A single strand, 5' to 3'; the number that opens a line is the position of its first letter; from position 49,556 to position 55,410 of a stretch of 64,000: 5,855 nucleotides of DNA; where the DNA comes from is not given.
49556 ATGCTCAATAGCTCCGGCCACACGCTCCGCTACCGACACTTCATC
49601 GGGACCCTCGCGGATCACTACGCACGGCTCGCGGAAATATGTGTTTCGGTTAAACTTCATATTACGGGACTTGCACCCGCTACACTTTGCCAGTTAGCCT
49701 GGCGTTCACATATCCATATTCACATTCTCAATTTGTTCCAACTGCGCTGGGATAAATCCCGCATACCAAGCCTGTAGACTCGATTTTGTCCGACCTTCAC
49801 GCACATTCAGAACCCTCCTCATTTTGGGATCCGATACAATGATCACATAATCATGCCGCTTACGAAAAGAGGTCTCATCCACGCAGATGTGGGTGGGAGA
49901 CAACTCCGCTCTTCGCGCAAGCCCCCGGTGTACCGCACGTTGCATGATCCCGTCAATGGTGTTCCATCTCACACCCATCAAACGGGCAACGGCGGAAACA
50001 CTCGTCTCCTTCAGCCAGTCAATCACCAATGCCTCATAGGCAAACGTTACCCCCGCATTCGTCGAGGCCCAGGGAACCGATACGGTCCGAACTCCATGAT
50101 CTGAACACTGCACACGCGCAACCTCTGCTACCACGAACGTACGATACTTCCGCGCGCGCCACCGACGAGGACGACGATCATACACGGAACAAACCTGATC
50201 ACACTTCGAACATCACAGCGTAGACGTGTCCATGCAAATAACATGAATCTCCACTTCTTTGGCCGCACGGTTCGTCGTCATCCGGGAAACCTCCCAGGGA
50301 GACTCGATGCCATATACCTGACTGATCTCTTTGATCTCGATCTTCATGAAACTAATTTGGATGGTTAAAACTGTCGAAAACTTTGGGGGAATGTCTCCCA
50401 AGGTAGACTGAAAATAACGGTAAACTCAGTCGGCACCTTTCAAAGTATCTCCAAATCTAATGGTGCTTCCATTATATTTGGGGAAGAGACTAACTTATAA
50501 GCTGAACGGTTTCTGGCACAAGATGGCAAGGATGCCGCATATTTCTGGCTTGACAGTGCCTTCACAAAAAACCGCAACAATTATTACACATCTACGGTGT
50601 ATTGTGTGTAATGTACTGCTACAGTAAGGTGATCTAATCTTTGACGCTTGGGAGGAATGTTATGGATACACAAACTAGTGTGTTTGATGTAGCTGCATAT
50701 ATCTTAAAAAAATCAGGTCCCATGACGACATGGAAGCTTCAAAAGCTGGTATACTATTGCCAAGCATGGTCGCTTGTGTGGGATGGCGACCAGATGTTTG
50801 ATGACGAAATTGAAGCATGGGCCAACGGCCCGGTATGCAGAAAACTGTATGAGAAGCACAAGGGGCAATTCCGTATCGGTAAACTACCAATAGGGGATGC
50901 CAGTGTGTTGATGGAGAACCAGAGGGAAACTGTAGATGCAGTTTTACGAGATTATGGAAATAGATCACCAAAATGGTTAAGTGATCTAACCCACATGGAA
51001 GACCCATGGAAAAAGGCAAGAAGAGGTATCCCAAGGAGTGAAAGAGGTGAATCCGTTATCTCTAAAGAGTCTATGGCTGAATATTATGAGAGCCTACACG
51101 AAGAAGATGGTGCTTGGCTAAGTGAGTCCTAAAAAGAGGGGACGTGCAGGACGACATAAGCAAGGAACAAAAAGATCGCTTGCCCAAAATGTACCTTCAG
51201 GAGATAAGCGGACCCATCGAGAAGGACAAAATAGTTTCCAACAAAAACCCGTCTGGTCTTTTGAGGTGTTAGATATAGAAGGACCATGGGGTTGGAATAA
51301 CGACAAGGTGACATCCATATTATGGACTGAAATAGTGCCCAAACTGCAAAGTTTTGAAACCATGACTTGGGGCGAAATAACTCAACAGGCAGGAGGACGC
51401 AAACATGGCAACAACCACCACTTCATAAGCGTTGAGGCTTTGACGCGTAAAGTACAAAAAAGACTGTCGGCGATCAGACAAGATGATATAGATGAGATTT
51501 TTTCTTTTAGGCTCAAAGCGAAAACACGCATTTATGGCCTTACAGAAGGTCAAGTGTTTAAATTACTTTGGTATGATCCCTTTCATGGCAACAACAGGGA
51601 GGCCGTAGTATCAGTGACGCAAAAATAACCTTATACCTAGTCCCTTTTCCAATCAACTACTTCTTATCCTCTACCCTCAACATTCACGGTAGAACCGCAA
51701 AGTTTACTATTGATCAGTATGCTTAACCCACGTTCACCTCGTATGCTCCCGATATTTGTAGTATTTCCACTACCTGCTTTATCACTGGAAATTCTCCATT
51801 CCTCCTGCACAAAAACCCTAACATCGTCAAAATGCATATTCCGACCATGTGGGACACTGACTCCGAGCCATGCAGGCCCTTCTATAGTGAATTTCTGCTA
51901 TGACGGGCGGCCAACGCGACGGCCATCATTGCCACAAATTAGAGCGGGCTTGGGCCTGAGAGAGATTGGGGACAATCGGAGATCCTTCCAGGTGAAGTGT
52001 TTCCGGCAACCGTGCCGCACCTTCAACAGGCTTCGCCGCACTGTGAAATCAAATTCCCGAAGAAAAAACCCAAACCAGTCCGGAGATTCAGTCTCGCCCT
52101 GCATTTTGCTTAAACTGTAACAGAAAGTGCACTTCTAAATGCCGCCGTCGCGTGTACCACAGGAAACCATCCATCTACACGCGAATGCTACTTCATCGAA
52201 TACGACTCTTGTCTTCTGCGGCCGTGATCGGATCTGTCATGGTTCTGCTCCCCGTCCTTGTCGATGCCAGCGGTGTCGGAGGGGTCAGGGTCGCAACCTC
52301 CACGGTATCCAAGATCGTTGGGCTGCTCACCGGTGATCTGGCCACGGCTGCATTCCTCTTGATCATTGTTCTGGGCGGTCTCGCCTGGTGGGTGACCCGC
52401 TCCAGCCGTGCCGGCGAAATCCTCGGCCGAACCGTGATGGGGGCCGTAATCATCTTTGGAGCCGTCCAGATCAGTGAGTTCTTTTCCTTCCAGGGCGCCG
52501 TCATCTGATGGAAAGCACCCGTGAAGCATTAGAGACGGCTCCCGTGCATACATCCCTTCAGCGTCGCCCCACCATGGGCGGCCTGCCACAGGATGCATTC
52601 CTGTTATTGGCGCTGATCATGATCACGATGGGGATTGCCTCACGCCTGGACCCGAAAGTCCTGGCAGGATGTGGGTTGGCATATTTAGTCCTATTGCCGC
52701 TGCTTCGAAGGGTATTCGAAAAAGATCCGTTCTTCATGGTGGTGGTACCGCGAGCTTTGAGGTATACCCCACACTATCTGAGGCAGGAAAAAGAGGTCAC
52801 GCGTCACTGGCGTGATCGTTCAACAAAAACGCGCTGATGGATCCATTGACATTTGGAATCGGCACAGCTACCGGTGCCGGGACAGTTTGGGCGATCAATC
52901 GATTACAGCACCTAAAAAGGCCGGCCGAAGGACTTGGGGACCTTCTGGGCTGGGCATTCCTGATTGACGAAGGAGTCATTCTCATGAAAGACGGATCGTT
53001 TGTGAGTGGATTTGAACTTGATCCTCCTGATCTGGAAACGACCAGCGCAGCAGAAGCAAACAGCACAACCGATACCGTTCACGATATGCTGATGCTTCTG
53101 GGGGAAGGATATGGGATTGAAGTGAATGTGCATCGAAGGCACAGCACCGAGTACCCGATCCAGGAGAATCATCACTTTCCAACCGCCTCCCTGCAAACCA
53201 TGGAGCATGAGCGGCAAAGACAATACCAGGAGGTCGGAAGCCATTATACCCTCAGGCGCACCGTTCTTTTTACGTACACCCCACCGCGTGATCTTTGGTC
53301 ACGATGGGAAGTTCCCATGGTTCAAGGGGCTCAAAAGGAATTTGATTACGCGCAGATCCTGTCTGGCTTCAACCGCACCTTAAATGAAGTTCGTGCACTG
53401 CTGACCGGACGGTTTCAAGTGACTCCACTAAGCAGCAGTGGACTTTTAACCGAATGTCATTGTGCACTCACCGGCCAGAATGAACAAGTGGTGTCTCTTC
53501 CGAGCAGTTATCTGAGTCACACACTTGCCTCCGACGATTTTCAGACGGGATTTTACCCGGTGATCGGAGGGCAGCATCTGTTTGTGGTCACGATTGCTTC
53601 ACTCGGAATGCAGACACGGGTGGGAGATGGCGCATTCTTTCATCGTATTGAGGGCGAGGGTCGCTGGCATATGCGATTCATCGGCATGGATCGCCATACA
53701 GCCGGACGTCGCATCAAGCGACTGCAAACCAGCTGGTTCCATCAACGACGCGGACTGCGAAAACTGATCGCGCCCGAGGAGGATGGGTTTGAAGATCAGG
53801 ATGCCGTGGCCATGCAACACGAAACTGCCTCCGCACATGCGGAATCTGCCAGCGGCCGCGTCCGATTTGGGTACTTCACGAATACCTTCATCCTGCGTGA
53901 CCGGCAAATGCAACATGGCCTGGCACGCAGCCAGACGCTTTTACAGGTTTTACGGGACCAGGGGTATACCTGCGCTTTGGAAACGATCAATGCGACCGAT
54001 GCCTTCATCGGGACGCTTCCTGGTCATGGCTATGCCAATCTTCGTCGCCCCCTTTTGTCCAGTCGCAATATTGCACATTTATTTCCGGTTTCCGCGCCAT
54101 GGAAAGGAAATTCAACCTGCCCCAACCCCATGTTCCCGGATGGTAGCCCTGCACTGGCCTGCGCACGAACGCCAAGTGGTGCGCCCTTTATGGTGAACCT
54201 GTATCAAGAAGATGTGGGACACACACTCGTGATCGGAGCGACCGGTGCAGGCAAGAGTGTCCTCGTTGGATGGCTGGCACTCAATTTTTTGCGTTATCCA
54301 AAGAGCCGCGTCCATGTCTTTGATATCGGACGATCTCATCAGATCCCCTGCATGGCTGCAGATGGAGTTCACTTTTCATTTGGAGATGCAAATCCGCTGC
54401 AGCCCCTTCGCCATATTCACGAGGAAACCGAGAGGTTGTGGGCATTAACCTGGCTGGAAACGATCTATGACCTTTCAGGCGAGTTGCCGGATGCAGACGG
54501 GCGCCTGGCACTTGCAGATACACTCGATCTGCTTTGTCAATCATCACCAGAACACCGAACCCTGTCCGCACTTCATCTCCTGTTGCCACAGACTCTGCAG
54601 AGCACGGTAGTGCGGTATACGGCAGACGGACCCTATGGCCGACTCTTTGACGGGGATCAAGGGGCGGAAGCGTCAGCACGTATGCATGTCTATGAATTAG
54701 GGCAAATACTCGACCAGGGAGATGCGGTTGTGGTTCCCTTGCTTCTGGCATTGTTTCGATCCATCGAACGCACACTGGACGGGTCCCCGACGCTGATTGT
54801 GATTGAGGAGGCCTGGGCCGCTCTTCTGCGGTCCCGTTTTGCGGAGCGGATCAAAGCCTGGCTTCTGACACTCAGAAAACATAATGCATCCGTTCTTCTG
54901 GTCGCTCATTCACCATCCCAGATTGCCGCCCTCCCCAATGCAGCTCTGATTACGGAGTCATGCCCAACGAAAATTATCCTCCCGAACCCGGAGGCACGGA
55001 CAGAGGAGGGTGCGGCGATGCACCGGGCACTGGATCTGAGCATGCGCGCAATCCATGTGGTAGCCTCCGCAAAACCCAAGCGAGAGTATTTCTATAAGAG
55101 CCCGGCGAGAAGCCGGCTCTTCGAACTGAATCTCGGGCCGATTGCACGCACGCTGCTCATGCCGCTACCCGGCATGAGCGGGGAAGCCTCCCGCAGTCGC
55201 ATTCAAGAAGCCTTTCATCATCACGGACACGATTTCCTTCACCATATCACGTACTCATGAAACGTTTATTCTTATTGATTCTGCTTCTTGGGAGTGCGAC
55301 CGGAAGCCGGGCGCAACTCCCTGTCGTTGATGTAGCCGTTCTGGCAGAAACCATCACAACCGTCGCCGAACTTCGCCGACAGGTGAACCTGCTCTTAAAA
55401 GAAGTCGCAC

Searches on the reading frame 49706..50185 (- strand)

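Call 72: search_protein_families(library=pfam, proteins=[window:49706-50185:-], max_evalue=0.0001)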
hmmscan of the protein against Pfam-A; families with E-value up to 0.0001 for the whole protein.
window:49706-50185:- (159 aa): 2 families
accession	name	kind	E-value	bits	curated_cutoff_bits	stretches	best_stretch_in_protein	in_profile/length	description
PF13542.12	HTH_Tnp_ISL3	-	3.1e-12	46.2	27.4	1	35-85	1-51/51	Helix-turn-helix domain of transposase family ISL3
PF01610.23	DDE_Tnp_ISL3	-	5.9e-11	43.1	23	1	100-159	1-62/240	Transposase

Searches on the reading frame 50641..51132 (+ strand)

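Call 66: search_protein_families(library=pfam, proteins=[window:50641-51132:+], max_evalue=0.001)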
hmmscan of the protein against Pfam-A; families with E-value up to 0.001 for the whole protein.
window:50641-51132:+ (163 aa): 1 family
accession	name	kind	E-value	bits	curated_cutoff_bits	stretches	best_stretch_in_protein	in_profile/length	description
PF13274.11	SocA_Panacea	-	4.7e-18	66.6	25.7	1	33-124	1-113/113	Antitoxin SocA-like, Panacea domain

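Call 68: search_protein_families(library=padloc, proteins=[window:50641-51132:+], max_evalue=0.001)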
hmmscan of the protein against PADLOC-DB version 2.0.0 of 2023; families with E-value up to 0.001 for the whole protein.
window:50641-51132:+ (163 aa): 0 families

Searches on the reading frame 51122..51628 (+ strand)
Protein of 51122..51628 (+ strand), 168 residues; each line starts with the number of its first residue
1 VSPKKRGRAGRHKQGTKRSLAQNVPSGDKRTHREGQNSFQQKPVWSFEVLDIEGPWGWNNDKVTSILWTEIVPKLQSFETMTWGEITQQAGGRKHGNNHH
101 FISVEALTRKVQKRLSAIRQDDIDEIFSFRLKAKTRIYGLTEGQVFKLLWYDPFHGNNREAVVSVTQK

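Call 66: search_protein_families(library=pfam, proteins=[window:51122-51628:+], max_evalue=0.001)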
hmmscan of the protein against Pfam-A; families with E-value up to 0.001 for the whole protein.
window:51122-51628:+ (168 aa): 0 families

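Call 68: search_protein_families(library=padloc, proteins=[window:51122-51628:+], max_evalue=0.001)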
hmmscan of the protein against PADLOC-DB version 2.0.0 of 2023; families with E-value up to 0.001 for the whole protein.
window:51122-51628:+ (168 aa): 1 family
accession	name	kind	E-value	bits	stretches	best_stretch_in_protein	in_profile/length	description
PDLC03891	NsnC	-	5.7e-05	20.8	1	70-155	203-278/284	-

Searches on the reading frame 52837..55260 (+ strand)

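Call 66: search_protein_families(library=pfam, proteins=[window:52837-55260:+], max_evalue=0.001)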
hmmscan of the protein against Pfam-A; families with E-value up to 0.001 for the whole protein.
window:52837-55260:+ (807 aa): 3 families
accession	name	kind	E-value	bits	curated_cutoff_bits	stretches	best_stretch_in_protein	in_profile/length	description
PF19044.6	P-loop_TraG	-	9.6e-15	54.6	25.8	2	593-715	190-316/413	TraG P-loop domain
PF03135.19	CagE_TrbE_VirB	-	7.4e-05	23.2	21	1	320-403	121-204/204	CagE, TrbE, VirB family, component of type IV transporter system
PF01580.24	FtsK_SpoIIIE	-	0.00082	19.3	24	0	447-485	27-64/221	FtsK/SpoIIIE family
